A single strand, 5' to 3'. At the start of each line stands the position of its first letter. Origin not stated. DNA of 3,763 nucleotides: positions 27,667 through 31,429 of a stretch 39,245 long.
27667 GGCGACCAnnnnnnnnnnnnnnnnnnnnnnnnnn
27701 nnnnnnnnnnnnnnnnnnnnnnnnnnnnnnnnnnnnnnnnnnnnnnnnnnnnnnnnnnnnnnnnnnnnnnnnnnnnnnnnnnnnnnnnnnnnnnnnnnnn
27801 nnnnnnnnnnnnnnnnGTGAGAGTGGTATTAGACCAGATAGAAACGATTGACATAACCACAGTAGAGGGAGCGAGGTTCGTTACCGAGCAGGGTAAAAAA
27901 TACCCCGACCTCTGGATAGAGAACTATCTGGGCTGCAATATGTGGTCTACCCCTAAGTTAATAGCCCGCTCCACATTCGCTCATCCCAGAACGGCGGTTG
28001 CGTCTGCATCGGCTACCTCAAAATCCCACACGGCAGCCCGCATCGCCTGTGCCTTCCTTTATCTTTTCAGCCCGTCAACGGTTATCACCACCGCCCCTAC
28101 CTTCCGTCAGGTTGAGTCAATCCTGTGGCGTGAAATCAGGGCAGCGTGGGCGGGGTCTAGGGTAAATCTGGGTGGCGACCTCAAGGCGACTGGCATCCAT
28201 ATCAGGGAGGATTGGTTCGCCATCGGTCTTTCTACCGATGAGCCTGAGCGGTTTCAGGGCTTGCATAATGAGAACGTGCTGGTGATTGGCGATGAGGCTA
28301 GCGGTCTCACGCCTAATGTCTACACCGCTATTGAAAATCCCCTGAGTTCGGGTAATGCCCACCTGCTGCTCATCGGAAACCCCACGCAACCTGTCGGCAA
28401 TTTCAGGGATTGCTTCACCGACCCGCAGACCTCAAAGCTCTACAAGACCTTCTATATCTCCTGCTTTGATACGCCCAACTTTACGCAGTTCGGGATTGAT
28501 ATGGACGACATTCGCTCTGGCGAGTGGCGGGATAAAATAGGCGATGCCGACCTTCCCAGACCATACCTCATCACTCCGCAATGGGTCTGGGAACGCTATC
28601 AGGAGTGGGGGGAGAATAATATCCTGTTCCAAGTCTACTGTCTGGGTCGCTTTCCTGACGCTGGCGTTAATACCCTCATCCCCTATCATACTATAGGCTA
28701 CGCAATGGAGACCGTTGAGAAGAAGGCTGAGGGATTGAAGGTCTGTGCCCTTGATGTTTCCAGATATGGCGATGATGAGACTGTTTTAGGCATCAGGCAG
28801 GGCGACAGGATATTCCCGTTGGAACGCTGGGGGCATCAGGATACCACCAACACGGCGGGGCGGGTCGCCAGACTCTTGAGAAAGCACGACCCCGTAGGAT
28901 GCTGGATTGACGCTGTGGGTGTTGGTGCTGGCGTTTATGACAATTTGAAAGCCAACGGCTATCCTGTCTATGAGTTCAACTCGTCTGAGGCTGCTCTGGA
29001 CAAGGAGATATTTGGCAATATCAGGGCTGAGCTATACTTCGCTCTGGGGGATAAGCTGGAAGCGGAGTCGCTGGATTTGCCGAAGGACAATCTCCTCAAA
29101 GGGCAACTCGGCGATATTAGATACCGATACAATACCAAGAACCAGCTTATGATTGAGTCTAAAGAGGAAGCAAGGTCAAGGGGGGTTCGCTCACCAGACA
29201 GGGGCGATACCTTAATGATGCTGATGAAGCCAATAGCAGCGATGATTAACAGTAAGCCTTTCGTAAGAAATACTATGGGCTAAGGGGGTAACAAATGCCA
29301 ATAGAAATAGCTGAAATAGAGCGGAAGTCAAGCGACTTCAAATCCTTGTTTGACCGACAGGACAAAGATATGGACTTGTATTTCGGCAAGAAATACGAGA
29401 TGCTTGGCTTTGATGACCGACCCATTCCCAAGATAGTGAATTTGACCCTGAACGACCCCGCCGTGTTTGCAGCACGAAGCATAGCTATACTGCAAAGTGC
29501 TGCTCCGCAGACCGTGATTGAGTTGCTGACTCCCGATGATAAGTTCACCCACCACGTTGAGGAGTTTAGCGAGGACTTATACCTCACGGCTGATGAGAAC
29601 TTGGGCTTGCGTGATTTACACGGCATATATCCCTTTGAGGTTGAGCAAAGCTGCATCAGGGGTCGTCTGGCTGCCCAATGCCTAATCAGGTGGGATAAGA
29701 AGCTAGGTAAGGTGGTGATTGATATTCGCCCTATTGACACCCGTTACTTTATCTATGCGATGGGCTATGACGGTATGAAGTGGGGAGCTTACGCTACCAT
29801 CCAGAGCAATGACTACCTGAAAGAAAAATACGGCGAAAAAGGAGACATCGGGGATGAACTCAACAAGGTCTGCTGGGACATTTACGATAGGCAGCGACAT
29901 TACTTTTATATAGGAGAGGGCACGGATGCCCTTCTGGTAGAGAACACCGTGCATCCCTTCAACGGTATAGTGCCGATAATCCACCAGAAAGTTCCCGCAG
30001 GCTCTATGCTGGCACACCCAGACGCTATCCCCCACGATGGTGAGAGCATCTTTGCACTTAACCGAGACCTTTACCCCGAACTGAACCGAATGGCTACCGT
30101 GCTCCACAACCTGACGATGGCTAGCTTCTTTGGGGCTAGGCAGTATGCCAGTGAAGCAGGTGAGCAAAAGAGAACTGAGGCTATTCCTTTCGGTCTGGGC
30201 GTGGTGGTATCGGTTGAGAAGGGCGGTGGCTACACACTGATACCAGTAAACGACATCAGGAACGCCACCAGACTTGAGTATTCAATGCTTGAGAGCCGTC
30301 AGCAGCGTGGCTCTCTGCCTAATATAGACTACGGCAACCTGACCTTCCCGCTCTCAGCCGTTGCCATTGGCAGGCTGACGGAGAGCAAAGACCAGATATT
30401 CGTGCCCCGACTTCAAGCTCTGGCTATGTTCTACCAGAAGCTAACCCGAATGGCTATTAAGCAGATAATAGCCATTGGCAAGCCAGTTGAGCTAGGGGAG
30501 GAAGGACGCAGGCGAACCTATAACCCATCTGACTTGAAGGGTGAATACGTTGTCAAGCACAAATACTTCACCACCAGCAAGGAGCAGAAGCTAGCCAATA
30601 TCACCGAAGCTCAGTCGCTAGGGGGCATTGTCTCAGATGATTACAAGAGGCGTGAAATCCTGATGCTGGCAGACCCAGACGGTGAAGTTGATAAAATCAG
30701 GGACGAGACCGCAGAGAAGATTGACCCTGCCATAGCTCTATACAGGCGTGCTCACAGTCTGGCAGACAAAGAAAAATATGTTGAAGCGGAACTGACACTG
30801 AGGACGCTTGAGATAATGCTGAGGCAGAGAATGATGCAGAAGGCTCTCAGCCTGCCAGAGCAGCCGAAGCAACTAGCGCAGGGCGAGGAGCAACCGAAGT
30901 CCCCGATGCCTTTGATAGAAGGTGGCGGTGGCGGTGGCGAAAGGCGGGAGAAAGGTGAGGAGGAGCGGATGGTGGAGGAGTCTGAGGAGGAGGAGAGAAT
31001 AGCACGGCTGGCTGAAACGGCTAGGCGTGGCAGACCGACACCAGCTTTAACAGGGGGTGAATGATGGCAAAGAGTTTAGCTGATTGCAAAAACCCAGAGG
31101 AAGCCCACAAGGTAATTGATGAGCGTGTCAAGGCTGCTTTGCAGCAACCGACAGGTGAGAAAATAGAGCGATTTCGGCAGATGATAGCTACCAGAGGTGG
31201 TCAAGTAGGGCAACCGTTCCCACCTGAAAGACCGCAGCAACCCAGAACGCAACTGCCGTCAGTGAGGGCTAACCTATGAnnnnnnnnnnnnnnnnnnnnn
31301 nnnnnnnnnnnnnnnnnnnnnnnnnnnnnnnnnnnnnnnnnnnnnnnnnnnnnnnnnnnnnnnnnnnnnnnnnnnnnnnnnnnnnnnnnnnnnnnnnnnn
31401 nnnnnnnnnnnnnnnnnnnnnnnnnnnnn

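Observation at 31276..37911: A 2,211-aa ORF occupies 17 percent of a 39-kb genome in the portal-scaffold slot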

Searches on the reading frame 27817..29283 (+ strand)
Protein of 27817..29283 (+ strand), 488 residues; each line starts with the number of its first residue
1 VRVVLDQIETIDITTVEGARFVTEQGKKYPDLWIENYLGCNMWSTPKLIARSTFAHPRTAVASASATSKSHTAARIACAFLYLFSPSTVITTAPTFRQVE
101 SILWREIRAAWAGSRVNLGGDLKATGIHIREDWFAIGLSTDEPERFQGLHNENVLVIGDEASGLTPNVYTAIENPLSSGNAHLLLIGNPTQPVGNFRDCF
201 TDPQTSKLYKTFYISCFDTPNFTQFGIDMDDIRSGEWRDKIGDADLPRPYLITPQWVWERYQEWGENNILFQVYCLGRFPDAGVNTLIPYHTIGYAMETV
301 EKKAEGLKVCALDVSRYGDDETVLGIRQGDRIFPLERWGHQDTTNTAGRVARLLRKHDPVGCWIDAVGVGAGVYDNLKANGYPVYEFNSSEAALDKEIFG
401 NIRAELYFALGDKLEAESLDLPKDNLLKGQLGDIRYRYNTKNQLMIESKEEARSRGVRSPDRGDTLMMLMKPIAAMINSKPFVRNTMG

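Call 7: search_protein_families(library=phrogs, proteins=[window:27817-29283:+], max_evalue=0.001)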
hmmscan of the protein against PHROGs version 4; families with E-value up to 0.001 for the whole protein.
window:27817-29283:+ (488 aa): 1 family
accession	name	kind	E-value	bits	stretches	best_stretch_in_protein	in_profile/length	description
phrog_5902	-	unknown function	7.8e-27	95.5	1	57-229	50-237/359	-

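Call 8: search_protein_families(library=pfam, proteins=[window:27817-29283:+], max_evalue=0.01)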
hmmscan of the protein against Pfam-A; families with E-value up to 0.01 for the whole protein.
window:27817-29283:+ (488 aa): 0 families

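Call 68: search_solved_structures(query=window:27817-29283:+, max_evalue=1)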
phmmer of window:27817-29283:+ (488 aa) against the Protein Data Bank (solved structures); distinct sequences matched with E-value up to 1: 4.
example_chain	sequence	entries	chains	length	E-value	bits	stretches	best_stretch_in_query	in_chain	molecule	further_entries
8dkr_B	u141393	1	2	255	0.29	12.9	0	305-375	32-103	Large terminase protein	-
4m03_A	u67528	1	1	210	0.65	11.8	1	151-233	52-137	Serine-rich adhesin for platelets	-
5c10_A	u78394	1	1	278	0.67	11.7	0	427-473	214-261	Gene 2 protein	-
9l7c_C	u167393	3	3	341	0.79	11.5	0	394-477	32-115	Type III-B CRISPR module-associated protein Cmr3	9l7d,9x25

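Call 99: search_protein_families(library=ncbifam, proteins=[window:27817-29283:+], max_evalue=0.1)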
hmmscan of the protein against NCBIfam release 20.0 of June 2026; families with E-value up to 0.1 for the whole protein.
window:27817-29283:+ (488 aa): 0 families

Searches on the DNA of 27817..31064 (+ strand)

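Call 12: search_dna_similar(query=window:27817-31064:+, collection=phages, mode=distant, max_rows=15)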
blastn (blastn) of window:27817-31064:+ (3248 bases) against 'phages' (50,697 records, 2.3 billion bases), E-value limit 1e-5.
No match.

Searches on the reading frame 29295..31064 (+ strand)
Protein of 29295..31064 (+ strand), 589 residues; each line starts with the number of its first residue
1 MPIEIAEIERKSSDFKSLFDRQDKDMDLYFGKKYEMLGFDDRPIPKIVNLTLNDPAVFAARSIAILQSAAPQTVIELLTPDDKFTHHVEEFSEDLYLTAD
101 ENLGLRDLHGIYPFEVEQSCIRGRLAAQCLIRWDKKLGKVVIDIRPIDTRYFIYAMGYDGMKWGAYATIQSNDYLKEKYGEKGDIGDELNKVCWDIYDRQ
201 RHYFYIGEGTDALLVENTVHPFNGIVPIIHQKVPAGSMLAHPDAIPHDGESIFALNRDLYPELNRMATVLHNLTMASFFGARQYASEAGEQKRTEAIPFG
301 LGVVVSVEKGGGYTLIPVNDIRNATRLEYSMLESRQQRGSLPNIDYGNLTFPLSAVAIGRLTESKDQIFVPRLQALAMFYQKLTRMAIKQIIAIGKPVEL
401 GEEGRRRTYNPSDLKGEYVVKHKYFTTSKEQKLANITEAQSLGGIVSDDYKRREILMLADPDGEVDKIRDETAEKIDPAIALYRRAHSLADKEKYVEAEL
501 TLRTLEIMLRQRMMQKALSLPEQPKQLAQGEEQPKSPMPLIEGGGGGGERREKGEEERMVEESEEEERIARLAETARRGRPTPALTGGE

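Call 7: search_protein_families(library=phrogs, proteins=[window:29295-31064:+], max_evalue=0.001)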
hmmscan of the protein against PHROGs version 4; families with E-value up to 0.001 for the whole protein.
window:29295-31064:+ (589 aa): 0 families

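Call 8: search_protein_families(library=pfam, proteins=[window:29295-31064:+], max_evalue=0.01)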
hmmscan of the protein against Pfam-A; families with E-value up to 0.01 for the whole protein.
window:29295-31064:+ (589 aa): 0 families

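Call 67: search_solved_structures(query=window:29295-31064:+, max_evalue=1)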
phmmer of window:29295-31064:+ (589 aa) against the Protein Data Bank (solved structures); distinct sequences matched with E-value up to 1: 3.
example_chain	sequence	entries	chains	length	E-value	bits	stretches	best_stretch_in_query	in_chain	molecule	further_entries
8q4d_A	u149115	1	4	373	0.12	14.1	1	128-177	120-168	Putative transposase for insertion sequence element IS5376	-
8b4h_A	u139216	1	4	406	0.12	14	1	128-177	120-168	Putative transposase for insertion sequence element IS5376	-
9i05_Ae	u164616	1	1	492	0.39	12.4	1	519-566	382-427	Ribosomal protein L9, N-terminal domain-containing protein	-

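Call 69: search_dna_similar(query=window:29295-31064:+, collection=phages, mode=protein, max_evalue=0.001, max_rows=12)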
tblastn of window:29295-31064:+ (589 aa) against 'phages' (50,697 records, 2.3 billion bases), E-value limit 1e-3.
No match.

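Call 71: search_protein_families(library=phrogs, proteins=[window:29295-31064:+], max_evalue=1)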
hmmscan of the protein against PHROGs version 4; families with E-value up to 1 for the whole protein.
window:29295-31064:+ (589 aa): 1 family
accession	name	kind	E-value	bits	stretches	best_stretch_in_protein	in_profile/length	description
phrog_64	-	head and packaging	0.26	10.7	0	434-477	456-500/547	portal protein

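Call 98: search_solved_structures(query=A5, max_evalue=1)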
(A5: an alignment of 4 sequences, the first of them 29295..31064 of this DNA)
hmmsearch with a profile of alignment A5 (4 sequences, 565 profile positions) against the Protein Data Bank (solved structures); distinct sequences matched with E-value up to 1: 1.
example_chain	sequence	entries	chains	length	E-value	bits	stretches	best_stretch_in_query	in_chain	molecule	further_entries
2j6b_A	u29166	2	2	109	0.11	14.1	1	413-464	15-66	AFV3-109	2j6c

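Call 99: search_protein_families(library=ncbifam, proteins=[window:29295-31064:+], max_evalue=0.1)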
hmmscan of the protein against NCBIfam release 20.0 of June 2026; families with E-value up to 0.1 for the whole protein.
window:29295-31064:+ (589 aa): 0 families

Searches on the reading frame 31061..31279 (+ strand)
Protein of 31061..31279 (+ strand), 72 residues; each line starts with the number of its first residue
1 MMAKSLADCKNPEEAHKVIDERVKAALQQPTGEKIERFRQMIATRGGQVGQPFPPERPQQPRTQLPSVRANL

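Call 7: search_protein_families(library=phrogs, proteins=[window:31061-31279:+], max_evalue=0.001)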
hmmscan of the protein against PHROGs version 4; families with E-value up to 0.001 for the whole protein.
window:31061-31279:+ (72 aa): 0 families

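Call 8: search_protein_families(library=pfam, proteins=[window:31061-31279:+], max_evalue=0.01)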
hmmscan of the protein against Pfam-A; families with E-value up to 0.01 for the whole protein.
window:31061-31279:+ (72 aa): 0 families

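Call 71: search_protein_families(library=phrogs, proteins=[window:31061-31279:+], max_evalue=1)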
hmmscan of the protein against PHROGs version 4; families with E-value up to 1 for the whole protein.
window:31061-31279:+ (72 aa): 1 family
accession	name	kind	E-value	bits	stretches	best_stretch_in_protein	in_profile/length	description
phrog_20036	-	unknown function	0.045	14.6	1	3-39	18-54/103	-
